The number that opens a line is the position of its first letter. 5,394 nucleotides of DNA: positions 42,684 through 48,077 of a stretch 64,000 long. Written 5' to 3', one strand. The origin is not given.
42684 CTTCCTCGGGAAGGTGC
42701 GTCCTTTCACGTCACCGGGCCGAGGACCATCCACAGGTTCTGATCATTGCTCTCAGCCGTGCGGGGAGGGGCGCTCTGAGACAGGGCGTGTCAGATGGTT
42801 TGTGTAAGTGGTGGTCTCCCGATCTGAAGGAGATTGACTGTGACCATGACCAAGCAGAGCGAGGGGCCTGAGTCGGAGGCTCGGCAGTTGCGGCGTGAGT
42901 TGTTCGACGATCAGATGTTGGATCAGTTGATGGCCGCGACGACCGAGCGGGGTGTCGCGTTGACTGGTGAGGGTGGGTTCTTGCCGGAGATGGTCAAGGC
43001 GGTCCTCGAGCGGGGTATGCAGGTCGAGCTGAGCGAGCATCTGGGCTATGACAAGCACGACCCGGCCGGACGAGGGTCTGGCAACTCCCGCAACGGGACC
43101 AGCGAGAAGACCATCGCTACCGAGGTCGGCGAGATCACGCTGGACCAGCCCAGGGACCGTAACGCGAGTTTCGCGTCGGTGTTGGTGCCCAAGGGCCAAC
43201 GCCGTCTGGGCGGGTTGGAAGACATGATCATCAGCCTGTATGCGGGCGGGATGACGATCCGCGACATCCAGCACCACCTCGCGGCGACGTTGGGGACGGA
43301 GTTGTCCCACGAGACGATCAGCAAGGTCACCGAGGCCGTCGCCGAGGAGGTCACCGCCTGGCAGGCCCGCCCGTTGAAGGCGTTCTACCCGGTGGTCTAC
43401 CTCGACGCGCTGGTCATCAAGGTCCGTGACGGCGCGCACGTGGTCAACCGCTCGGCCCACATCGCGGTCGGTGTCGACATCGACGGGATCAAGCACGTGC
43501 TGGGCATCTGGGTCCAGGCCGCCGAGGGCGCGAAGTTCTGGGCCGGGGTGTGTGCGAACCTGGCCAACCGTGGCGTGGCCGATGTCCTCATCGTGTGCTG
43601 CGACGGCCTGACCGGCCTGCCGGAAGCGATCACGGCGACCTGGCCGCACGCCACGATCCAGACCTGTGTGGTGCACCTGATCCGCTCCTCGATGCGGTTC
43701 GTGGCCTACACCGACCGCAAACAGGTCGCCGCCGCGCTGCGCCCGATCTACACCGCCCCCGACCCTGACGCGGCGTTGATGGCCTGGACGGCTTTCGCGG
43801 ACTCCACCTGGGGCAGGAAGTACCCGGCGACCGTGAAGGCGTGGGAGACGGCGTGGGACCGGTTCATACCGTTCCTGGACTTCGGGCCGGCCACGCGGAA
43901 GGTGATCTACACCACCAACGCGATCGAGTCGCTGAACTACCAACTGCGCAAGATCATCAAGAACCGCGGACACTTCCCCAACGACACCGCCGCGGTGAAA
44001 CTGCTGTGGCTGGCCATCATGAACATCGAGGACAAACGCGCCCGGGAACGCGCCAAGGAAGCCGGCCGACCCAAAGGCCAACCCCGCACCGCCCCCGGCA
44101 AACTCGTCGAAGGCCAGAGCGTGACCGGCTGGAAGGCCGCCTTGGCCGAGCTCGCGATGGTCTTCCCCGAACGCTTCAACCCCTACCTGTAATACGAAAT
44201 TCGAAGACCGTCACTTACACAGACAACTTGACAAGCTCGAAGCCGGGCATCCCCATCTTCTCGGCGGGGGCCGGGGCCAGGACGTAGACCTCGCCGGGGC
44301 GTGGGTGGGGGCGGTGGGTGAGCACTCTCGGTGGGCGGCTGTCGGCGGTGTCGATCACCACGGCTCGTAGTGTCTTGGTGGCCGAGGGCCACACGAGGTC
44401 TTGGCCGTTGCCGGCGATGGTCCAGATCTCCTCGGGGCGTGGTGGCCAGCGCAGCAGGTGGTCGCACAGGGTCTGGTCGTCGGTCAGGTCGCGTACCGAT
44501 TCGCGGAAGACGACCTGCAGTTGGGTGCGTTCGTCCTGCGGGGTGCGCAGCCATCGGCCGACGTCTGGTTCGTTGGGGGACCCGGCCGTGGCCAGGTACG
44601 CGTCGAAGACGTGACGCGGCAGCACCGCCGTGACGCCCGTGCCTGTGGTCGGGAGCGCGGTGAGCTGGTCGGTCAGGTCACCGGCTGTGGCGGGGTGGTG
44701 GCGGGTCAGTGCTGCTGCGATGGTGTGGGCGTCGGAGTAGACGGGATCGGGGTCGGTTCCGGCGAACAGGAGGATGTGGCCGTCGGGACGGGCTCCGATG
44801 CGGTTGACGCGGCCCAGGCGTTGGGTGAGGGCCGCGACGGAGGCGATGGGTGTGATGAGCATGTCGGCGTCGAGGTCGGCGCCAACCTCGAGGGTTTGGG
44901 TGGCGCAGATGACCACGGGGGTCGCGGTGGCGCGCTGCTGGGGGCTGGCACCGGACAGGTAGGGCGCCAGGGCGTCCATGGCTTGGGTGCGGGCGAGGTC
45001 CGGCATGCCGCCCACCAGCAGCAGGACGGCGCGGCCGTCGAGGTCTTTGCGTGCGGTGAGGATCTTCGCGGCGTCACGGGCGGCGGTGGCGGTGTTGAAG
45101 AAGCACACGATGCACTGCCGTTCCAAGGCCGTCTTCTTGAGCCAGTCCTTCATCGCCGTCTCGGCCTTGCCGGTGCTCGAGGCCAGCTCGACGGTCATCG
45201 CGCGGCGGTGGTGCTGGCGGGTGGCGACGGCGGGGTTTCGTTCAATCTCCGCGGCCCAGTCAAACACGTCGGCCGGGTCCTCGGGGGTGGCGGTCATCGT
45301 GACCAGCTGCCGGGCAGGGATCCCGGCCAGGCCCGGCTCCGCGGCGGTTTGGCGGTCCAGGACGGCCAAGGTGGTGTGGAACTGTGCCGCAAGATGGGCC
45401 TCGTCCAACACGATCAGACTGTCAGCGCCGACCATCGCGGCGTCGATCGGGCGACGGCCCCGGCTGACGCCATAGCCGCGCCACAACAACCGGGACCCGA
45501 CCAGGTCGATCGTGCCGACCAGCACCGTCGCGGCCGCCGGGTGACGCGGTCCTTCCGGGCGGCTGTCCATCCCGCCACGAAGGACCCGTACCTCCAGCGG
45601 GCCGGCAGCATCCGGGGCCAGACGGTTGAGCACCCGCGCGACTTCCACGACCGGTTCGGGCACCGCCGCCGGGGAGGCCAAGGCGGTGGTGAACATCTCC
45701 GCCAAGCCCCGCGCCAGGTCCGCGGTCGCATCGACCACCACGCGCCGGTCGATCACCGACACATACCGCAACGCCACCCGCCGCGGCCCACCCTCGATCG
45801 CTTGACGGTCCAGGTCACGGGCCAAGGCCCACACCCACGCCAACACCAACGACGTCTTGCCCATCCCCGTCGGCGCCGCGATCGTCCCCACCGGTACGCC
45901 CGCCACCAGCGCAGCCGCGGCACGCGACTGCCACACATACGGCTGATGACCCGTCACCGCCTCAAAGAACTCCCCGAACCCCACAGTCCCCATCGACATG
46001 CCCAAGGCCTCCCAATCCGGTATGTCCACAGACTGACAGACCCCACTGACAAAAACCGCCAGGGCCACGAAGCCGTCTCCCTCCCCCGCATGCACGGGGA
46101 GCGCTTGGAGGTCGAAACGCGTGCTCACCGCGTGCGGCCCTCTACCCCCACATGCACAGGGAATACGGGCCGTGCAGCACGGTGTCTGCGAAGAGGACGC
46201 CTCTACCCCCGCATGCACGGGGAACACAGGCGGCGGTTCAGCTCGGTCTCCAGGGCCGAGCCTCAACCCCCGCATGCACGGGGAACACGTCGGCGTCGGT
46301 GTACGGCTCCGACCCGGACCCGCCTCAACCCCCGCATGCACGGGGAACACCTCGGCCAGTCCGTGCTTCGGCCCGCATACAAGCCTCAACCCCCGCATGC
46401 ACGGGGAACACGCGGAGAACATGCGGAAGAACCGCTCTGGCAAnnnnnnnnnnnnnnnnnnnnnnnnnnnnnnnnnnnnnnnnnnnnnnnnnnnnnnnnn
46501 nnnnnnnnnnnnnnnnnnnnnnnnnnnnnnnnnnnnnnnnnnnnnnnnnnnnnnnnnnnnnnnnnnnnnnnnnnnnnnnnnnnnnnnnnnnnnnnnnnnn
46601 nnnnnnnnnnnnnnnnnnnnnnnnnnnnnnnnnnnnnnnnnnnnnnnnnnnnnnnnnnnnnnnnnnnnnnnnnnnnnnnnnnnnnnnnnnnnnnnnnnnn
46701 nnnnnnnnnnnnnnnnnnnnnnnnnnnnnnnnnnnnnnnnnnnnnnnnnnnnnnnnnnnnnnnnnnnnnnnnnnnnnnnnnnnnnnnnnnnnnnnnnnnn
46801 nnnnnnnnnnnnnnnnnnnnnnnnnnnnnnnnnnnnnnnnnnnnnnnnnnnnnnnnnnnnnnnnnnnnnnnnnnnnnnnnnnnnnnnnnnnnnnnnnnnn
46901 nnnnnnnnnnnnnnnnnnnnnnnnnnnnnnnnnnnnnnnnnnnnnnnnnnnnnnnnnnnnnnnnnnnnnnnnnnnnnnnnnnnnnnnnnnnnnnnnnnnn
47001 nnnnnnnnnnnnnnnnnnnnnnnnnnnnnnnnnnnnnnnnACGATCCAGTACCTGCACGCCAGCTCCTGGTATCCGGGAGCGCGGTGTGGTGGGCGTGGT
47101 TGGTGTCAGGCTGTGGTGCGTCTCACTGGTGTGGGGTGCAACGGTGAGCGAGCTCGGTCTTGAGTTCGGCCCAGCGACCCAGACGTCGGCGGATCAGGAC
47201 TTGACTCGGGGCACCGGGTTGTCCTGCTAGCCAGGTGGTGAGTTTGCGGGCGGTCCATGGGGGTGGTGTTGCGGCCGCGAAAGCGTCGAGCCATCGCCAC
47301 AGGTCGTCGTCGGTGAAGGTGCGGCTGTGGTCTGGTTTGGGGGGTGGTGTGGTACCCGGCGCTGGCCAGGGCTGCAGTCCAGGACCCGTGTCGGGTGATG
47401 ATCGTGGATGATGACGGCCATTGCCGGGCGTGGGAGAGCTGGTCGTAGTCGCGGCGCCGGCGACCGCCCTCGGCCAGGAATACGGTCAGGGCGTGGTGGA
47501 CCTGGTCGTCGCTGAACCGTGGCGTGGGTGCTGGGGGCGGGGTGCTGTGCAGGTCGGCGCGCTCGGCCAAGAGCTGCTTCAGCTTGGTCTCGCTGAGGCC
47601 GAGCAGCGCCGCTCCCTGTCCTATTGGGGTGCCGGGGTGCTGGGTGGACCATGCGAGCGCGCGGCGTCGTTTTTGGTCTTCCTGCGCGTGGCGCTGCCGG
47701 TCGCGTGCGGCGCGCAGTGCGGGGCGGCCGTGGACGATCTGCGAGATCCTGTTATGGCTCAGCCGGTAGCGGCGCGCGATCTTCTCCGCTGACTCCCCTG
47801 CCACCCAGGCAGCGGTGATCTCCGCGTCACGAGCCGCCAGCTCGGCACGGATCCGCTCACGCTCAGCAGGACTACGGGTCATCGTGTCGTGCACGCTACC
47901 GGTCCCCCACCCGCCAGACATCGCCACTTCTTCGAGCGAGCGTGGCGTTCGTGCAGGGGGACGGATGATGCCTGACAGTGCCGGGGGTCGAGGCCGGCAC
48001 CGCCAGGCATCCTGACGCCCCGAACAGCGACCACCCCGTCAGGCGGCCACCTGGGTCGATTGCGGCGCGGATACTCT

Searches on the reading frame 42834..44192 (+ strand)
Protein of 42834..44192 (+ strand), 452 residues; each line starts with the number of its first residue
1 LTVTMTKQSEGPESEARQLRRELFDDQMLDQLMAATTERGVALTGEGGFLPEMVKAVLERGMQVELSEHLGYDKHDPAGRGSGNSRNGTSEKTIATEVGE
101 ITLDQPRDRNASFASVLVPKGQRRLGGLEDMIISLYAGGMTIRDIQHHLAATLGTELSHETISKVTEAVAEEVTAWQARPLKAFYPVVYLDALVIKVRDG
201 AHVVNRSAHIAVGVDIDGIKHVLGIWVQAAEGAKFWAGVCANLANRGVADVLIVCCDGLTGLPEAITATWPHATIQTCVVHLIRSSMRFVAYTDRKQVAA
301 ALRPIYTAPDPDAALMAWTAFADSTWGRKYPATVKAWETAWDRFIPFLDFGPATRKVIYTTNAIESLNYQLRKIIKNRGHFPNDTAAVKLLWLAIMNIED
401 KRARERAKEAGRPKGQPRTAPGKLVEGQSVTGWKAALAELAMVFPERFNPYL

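Call 7: search_protein_families(library=pfam, proteins=[window:42834-44192:+], max_evalue=0.001)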
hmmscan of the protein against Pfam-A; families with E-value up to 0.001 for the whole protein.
window:42834-44192:+ (452 aa): 1 family
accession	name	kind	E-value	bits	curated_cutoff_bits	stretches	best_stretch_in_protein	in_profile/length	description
PF00872.24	Transposase_mut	-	5e-116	388.1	21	1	39-400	17-374/379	Transposase, Mutator family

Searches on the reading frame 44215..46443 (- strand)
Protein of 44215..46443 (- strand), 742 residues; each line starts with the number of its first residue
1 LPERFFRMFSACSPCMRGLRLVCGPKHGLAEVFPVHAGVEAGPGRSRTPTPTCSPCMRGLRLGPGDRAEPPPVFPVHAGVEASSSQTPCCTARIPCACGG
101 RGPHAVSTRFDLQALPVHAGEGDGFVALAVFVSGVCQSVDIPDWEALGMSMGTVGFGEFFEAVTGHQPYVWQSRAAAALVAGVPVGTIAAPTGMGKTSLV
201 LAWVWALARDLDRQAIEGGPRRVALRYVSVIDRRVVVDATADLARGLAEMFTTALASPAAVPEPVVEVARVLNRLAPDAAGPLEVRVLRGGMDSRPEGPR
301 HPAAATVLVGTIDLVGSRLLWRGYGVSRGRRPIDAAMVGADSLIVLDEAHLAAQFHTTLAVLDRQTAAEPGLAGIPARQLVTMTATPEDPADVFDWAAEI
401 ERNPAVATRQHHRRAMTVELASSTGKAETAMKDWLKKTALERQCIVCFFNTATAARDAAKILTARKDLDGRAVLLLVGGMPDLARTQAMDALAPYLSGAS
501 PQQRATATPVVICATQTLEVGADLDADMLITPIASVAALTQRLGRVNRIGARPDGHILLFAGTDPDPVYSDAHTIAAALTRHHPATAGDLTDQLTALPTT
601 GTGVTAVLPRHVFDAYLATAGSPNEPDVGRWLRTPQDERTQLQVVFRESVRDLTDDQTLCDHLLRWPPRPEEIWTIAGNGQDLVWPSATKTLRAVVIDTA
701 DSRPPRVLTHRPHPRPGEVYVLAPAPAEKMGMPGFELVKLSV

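Call 7: search_protein_families(library=pfam, proteins=[window:44215-46443:-], max_evalue=0.001)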
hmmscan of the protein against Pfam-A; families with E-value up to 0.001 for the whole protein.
window:44215-46443:- (742 aa): 4 families
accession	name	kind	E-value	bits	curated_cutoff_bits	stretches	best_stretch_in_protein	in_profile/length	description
PF22590.2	Cas3-like_C_2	-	2.7e-15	57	27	1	442-548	2-103/106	CRISPR-associated nuclease/helicase Cas3, C-terminal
PF04851.21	ResIII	-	3.9e-05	24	22.5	1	184-388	24-163/164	Type III restriction enzyme, res subunit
PF00270.35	DEAD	-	4e-05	23.8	26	0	172-389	4-163/167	DEAD/DEAH box helicase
PF00271.37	Helicase_C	-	0.00026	21.6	23.5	1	440-550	13-110/110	Helicase conserved C-terminal domain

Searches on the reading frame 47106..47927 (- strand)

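Call 7: search_protein_families(library=pfam, proteins=[window:47106-47927:-], max_evalue=0.001)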
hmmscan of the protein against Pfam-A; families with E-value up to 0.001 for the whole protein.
window:47106-47927:- (273 aa): 2 families
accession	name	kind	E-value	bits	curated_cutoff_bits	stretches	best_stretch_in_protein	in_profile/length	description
PF18780.6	HNH_repeat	-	0.00032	21.4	26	1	152-192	15-53/54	Homing endonuclease associated repeat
PF08765.17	Mor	-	0.00075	19.9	24.9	0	27-71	55-98/107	Mor transcription activator family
